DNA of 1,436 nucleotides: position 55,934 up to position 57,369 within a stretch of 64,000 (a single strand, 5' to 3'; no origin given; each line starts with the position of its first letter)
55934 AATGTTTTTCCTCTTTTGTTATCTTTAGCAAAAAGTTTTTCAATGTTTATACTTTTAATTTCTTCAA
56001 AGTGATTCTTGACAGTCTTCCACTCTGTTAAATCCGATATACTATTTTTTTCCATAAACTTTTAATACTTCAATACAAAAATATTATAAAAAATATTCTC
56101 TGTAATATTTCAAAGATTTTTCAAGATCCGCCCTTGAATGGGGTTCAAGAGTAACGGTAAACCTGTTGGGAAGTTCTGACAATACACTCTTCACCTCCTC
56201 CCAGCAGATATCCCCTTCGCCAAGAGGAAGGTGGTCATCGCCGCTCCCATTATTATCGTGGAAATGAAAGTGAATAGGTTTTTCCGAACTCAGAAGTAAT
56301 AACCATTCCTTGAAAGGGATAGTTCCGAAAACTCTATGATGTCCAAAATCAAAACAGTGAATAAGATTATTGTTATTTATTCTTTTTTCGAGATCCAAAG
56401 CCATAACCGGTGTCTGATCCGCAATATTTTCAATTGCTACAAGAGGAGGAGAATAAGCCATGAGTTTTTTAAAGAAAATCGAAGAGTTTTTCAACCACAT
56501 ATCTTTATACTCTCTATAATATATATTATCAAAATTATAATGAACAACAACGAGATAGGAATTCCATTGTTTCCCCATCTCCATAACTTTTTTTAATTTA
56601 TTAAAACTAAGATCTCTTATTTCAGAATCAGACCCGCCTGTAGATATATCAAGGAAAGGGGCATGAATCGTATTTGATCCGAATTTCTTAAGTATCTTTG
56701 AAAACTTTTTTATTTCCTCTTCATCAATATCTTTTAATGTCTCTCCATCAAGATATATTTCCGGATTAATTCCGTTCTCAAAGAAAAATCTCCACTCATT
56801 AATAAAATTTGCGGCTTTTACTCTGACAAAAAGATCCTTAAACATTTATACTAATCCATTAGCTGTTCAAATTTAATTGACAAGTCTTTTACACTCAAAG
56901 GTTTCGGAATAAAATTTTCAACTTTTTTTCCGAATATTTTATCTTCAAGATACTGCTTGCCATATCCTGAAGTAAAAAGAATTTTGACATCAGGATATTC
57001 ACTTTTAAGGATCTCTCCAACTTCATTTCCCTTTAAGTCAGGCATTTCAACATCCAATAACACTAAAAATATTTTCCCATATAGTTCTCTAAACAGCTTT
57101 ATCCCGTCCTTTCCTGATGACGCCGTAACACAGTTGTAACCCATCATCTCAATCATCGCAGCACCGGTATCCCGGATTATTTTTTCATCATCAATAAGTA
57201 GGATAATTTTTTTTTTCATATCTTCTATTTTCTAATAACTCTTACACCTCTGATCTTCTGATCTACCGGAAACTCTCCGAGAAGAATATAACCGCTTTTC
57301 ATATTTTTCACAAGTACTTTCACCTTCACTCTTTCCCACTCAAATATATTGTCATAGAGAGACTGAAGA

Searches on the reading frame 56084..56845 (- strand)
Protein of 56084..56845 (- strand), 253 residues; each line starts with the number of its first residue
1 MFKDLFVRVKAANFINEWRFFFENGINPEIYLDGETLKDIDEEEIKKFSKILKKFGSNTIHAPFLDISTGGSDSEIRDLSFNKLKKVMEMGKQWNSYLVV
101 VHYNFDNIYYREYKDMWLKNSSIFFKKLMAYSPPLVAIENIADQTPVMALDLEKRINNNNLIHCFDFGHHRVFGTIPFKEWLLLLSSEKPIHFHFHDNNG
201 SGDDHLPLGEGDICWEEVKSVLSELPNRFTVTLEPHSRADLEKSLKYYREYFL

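Call 80: search_protein_families(library=pfam, proteins=[window:56084-56845:-], max_evalue=0.001)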
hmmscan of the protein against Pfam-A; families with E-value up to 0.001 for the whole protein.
window:56084-56845:- (253 aa): 1 family
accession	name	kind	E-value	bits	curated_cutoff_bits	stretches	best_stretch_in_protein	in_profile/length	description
PF01261.30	AP_endonuc_2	-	8.8e-22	78.4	31.1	1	36-250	21-248/249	Xylose isomerase-like TIM barrel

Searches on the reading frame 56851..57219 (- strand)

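Call 80: search_protein_families(library=pfam, proteins=[window:56851-57219:-], max_evalue=0.001)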
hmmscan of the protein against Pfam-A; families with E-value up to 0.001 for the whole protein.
window:56851-57219:- (122 aa): 1 family
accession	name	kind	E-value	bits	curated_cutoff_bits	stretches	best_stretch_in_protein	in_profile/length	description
PF00072.30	Response_reg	-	8.7e-17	61.7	30.2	1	6-114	1-107/111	Response regulator receiver domain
